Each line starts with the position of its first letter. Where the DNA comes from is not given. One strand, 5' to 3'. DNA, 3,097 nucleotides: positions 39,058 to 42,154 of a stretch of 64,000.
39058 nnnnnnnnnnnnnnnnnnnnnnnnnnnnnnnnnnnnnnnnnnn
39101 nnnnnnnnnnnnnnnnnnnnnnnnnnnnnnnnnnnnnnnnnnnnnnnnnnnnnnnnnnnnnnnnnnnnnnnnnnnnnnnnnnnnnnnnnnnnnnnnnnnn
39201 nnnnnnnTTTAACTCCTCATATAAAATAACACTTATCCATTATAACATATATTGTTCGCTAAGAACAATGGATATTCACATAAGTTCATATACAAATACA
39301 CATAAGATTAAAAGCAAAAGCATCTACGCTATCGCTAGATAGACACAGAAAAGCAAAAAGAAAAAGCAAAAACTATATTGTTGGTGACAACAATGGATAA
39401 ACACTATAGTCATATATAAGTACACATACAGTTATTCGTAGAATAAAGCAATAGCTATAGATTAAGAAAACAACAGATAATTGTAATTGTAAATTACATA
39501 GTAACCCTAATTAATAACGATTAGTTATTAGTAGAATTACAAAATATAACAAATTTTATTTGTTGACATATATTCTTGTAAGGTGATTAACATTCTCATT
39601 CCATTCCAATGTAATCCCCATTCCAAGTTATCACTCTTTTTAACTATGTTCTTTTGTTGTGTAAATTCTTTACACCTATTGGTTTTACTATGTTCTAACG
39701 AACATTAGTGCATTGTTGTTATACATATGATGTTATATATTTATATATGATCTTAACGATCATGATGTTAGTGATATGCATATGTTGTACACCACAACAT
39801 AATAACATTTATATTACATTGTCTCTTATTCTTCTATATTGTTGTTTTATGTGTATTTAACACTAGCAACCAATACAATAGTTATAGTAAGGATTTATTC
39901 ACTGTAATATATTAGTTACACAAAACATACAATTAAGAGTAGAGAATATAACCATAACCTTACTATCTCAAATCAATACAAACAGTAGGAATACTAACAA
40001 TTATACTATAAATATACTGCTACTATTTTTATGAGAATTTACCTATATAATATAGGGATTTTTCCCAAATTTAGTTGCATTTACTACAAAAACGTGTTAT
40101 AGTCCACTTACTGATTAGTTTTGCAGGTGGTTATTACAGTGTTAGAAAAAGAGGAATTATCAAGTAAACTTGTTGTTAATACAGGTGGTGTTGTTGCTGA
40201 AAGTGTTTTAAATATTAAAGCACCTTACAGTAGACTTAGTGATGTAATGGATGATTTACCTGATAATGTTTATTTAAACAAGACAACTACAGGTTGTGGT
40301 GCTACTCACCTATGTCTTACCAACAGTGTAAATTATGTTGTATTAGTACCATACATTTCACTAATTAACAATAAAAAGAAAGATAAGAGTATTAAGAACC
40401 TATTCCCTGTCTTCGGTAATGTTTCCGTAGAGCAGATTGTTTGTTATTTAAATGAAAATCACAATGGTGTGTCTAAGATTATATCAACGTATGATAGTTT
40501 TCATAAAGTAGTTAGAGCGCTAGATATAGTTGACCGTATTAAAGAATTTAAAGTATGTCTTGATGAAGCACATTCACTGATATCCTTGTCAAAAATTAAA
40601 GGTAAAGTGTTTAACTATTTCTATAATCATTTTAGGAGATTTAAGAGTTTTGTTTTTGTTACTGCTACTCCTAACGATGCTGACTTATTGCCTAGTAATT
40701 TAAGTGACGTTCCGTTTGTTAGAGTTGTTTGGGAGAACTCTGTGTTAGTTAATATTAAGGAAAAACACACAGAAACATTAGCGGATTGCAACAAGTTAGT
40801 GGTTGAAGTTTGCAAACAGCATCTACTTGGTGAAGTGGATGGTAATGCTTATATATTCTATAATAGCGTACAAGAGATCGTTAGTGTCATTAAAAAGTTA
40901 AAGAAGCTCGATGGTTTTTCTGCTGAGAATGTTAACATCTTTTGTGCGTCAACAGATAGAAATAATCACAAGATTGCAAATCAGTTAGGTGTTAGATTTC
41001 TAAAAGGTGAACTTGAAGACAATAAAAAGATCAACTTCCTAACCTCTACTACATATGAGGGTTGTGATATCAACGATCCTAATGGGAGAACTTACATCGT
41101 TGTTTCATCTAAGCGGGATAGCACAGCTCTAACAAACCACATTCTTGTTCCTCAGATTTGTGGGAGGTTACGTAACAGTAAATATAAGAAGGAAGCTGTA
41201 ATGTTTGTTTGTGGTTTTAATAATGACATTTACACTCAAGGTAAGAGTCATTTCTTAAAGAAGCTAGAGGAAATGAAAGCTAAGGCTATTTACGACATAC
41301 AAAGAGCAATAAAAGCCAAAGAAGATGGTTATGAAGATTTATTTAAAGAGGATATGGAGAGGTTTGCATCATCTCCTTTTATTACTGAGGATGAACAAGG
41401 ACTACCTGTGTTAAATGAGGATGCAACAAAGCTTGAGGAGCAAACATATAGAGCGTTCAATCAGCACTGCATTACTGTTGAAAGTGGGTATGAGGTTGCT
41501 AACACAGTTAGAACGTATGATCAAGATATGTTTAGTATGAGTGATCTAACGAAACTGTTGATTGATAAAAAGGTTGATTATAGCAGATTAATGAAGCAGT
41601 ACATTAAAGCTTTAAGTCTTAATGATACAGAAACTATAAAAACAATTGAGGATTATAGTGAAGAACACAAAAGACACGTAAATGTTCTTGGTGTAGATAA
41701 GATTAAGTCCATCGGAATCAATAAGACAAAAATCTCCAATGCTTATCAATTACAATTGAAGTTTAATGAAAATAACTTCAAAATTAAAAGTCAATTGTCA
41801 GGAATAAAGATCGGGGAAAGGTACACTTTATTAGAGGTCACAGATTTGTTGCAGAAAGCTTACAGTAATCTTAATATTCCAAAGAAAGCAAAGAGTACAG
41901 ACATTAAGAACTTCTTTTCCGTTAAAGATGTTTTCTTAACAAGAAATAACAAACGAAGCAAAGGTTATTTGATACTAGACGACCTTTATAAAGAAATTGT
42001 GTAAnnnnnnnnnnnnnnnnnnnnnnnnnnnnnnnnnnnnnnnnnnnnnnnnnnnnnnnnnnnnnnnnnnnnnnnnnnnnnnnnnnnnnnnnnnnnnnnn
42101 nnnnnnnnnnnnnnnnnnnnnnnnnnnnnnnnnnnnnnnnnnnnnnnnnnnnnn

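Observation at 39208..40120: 900-bp non-coding divergent region with paired operator-like palindromes, CATTCCA repeats and AT-rich reiterated motifs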

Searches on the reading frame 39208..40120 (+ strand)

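Call 39: search_protein_families(library=pfam, proteins=[L001:7054-7419:+, L001:7430-8788:+, L001:8871-9590:+, L001:5602-5811:-], max_evalue=0.01)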
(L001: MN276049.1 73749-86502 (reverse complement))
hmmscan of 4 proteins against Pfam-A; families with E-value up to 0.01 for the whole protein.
L001:7054-7419:+ (121 aa): 0 families

L001:7430-8788:+ (452 aa): 0 families

L001:8871-9590:+ (239 aa): 1 family
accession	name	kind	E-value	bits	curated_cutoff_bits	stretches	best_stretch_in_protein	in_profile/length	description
PF02086.21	MethyltransfD12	-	1.8e-14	54.5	22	2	128-179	145-206/253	D12 class N6 adenine-specific DNA methyltransferase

L001:5602-5811:- (69 aa): 0 families

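Call 40: search_protein_families(library=phrogs, proteins=[L001:7054-7419:+, L001:7430-8788:+, L001:8871-9590:+, L001:5602-5811:-], max_evalue=0.001)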
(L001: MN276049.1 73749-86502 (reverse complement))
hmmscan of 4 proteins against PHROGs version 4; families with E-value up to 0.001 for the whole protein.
L001:7054-7419:+ (121 aa): 0 families

L001:7430-8788:+ (452 aa): 1 family
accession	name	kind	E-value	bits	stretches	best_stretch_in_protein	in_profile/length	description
phrog_2467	-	unknown function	1.9e-62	212.9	1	1-430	6-422/502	-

L001:8871-9590:+ (239 aa): 3 families
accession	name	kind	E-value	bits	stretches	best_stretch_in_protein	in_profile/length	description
phrog_56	-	other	1.2e-40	141.4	1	1-238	65-326/647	DNA methyltransferase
phrog_1996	-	other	6.5e-10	40.1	1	136-220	32-127/150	DNA methyltransferase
phrog_36652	-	unknown function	2.6e-08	34.8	1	173-236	155-218/219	-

L001:5602-5811:- (69 aa): 0 families

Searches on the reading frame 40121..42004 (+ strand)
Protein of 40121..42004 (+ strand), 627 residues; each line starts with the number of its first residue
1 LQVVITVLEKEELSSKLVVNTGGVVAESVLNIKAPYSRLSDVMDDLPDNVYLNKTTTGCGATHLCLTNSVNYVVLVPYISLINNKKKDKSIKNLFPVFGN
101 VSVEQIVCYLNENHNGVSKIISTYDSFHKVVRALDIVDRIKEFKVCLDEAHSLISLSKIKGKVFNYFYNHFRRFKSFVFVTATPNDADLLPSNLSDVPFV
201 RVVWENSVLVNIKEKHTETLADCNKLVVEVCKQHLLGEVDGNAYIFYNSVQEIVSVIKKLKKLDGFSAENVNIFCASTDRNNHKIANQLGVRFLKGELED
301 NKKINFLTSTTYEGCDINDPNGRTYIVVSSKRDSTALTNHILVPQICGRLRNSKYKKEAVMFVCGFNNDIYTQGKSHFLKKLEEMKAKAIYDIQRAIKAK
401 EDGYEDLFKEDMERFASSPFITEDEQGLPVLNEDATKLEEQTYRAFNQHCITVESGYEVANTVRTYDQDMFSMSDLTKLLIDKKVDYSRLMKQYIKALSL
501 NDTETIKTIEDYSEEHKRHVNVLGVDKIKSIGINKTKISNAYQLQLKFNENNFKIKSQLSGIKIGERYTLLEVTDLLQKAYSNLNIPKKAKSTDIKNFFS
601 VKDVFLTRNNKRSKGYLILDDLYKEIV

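Call 14: search_protein_families(library=pfam, proteins=[window:40121-42004:+], max_evalue=0.01)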
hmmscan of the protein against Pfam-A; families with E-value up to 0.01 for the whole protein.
window:40121-42004:+ (627 aa): 0 families

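Call 15: search_dna_similar(query=window:40121-42004:+, collection=phages, mode=protein, max_rows=30)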
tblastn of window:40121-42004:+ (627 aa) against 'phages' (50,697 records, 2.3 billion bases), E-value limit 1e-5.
Records with a match: 10; places in all: 10; records where one place covers at least 80% of the query: 4.
Best place of each record, by identity: <60% 10.
By first word of the organism name: Bacteriophage 4; Acinetobacter 4; Edwardsiella 1; Psychrobacter 1.
By host as written in the record: - 5; Acinetobacter baumannii 4; Edwardsiella tarda 1.
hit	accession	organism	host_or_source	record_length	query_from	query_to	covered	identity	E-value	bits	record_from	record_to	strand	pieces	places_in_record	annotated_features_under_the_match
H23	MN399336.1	Edwardsiella phage vB_EtaM_ET-ABTNL-9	Edwardsiella tarda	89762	21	624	96%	49.8%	0e+0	591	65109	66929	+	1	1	hypothetical protein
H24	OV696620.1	Psychrobacter phage D'Alembert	French washed-rind cheese surface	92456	27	602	92%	29.2%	2e-46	182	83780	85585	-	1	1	DEAD-like helicase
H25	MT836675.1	Bacteriophage sp.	human fecal samples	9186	30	618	94%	26.8%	7e-32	138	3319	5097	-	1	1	record has no annotation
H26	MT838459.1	Bacteriophage sp.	human fecal samples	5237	29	619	94%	23.8%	9e-23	109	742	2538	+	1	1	record has no annotation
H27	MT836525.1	Bacteriophage sp.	human fecal samples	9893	29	351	52%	25.1%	3e-11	73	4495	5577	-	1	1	record has no annotation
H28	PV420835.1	Acinetobacter phage phiAB441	Acinetobacter baumannii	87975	464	625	26%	47.9%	2e-35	149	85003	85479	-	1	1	hypothetical protein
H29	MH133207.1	Acinetobacter phage vB_AbaM_B9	Acinetobacter baumannii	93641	484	623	22%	52.1%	3e-34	145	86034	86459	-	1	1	hypothetical protein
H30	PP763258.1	Acinetobacter phage Ab7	Acinetobacter baumannii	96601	484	623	22%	52.1%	3e-34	145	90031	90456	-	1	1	hypothetical protein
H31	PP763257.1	Acinetobacter phage Ab5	Acinetobacter baumannii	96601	484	623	22%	52.1%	9e-34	144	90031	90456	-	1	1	hypothetical protein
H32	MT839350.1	Bacteriophage sp.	human fecal samples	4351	46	318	44%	26.0%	1e-6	58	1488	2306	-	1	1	record has no annotation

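Call 16: search_protein_families(library=phrogs, proteins=[window:40121-42004:+], max_evalue=0.001)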
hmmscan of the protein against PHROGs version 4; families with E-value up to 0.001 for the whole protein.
window:40121-42004:+ (627 aa): 0 families

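Call 17: get_annotated_region(hit=H29, flank=5000)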
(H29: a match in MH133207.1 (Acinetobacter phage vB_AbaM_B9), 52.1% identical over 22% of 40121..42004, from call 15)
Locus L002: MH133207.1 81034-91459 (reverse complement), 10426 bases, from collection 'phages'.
description: Acinetobacter phage vB_AbaM_B9, complete genome.
organism: Acinetobacter phage vB_AbaM_B9 (NCBI taxid 2163899)
taxonomy: Viruses; Duplodnaviria; Heunggongvirae; Uroviricota; Caudoviricetes
host: Acinetobacter baumannii; source: -; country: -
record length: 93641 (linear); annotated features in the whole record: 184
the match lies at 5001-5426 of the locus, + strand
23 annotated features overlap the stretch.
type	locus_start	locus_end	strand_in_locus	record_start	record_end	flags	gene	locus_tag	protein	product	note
CDS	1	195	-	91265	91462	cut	-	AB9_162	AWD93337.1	hypothetical protein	-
CDS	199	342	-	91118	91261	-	-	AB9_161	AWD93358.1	hypothetical protein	-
CDS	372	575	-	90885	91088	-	-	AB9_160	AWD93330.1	hypothetical protein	-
CDS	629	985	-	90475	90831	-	-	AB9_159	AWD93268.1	hypothetical protein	-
CDS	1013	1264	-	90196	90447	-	-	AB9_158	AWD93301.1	hypothetical protein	-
regulatory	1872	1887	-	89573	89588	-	-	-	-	terminator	rho-independent terminator; discovered using MFOLD; Geneious type: regulatory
CDS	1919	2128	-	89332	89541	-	-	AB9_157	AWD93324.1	hypothetical protein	-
CDS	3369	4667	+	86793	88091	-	-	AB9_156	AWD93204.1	hypothetical protein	-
CDS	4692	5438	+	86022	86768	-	-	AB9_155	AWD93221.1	hypothetical protein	-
CDS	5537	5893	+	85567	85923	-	-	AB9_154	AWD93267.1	hypothetical protein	-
CDS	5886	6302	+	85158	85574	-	-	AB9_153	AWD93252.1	hypothetical protein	-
CDS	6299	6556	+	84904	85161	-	-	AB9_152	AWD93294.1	hypothetical protein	-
CDS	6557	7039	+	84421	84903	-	-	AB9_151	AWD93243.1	adenine-methyltransferase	-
CDS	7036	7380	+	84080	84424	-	-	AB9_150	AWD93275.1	hypothetical protein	-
CDS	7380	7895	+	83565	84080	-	-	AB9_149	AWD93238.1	hypothetical protein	-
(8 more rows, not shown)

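Call 18: get_annotated_region(hit=H23, flank=5000)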
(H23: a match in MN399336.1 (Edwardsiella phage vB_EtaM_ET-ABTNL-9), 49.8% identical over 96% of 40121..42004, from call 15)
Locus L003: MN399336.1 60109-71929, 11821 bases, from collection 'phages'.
description: Edwardsiella phage vB_EtaM_ET-ABTNL-9, complete genome.
organism: Edwardsiella phage vB_EtaM_ET-ABTNL-9 (NCBI taxid 2651067)
taxonomy: Viruses; Duplodnaviria; Heunggongvirae; Uroviricota; Caudoviricetes
host: Edwardsiella tarda; source: sewage of seafood market; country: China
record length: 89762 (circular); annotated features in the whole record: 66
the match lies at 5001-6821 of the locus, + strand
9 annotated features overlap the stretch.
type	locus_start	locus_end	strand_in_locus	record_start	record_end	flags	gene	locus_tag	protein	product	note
CDS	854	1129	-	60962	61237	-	-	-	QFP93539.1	hypothetical protein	-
CDS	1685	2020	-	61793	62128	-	-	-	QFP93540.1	sequence-specific DNA binding RNA polymerase II transcription factor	-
CDS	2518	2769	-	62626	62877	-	-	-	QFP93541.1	hypothetical protein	hypothetical protein VPDG_00143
CDS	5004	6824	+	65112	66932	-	-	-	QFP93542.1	hypothetical protein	hypothetical protein AB9_155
CDS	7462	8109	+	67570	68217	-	-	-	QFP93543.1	putative anti-sigma factor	-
CDS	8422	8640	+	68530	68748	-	-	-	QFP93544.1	hypothetical protein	-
CDS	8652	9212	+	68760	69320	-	-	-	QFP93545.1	hypothetical protein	hypothetical protein vB_AbaP_Acibel007_19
CDS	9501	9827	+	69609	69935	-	-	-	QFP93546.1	hypothetical protein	hypothetical protein ABOUO_71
CDS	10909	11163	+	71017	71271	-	-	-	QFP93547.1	hypothetical protein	hypothetical protein WFL6982_00139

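Call 39: search_protein_families(library=pfam, proteins=[L002:3369-4667:+, L002:4692-5438:+, L008:2247-2810:+, L005:2498-3307:-], max_evalue=0.01)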
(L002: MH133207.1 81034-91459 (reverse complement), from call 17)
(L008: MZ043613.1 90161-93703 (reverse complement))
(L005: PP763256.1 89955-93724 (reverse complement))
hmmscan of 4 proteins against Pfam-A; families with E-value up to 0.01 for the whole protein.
L002:3369-4667:+ (432 aa): 0 families

L002:4692-5438:+ (248 aa): 1 family
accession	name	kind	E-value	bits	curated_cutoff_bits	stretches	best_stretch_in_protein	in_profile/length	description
PF01541.30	GIY-YIG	-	0.0078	16.9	22.6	0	8-84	2-74/78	GIY-YIG catalytic domain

L008:2247-2810:+ (187 aa): 0 families

L005:2498-3307:- (269 aa): 2 families
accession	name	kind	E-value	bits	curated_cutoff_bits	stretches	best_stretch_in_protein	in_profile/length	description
PF13518.12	HTH_28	-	0.0038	17.7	25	0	222-258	7-42/52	Helix-turn-helix domain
PF23195.1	UBQLN1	-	0.0045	17.1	27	1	6-67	3-60/70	Ubiquilin-1-like domain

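Call 40: search_protein_families(library=phrogs, proteins=[L002:3369-4667:+, L002:4692-5438:+, L008:2247-2810:+, L005:2498-3307:-], max_evalue=0.001)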
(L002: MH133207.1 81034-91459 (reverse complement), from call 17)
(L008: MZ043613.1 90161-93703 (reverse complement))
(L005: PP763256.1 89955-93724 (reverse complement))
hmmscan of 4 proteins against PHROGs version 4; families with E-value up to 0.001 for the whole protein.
L002:3369-4667:+ (432 aa): 1 family
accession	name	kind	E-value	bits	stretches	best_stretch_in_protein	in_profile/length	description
phrog_2467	-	unknown function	1.6e-73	249.4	1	1-430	6-424/502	-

L002:4692-5438:+ (248 aa): 2 families
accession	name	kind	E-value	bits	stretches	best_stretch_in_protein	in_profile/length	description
phrog_314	-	DNA, RNA and nucleotide metabolism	5.9e-05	23.2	1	21-146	192-319/574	homing endonuclease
phrog_35456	-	unknown function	0.00037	21.3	1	6-96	5-90/189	-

L008:2247-2810:+ (187 aa): 0 families

L005:2498-3307:- (269 aa): 0 families

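Call 57: get_annotated_region(hit=H24, flank=5000)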
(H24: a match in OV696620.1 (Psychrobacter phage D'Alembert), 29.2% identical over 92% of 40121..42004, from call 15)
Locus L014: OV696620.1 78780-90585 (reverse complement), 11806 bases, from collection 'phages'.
description: Psychrobacter phage D'Alembert genome assembly, complete genome: monopartite.
organism: Psychrobacter phage D'Alembert (NCBI taxid 2891959)
taxonomy: Viruses; Duplodnaviria; Heunggongvirae; Uroviricota; Caudoviricetes
host: -; source: French washed-rind cheese surface; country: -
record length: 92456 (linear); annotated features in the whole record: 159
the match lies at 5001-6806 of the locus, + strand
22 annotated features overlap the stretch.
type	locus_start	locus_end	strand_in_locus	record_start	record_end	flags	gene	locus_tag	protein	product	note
repeat_region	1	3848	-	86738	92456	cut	-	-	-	-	-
CDS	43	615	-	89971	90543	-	-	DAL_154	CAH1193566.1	Hypothetical protein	-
CDS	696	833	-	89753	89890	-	-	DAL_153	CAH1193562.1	Hypothetical protein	-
CDS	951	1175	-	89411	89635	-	-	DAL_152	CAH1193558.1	Hypothetical protein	-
CDS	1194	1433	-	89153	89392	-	-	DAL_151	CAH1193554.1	Hypothetical protein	-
CDS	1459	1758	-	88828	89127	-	-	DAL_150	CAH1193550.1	Hypothetical protein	-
CDS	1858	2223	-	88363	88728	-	-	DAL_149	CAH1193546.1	Hypothetical protein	-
CDS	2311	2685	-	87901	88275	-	-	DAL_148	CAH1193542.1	Hypothetical protein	-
CDS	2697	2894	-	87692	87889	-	-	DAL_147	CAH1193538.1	Hypothetical protein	-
CDS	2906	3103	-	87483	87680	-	-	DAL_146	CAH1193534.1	Hypothetical protein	-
CDS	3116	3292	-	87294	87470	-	-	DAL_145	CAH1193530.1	Hypothetical protein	-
CDS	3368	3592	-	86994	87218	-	-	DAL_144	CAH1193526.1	Hypothetical protein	-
CDS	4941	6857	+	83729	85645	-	-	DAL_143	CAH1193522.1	DEAD-like helicase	-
CDS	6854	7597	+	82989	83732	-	-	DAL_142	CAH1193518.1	HNH endonuclease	-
CDS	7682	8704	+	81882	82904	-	-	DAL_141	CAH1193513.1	RNA ligase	-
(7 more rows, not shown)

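Call 104: find_related_loci(query=window:40139-42004:+, collection=viral_contigs, flank=3000)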
Query window:40139-42004:+ (621 aa) in viral_contigs; peptide patterns used: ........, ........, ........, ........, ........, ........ (x = any residue, [..] = any of these).
18 stretches matched a pattern, but none encodes a relative of the query by tblastn (E <= 1e-3).
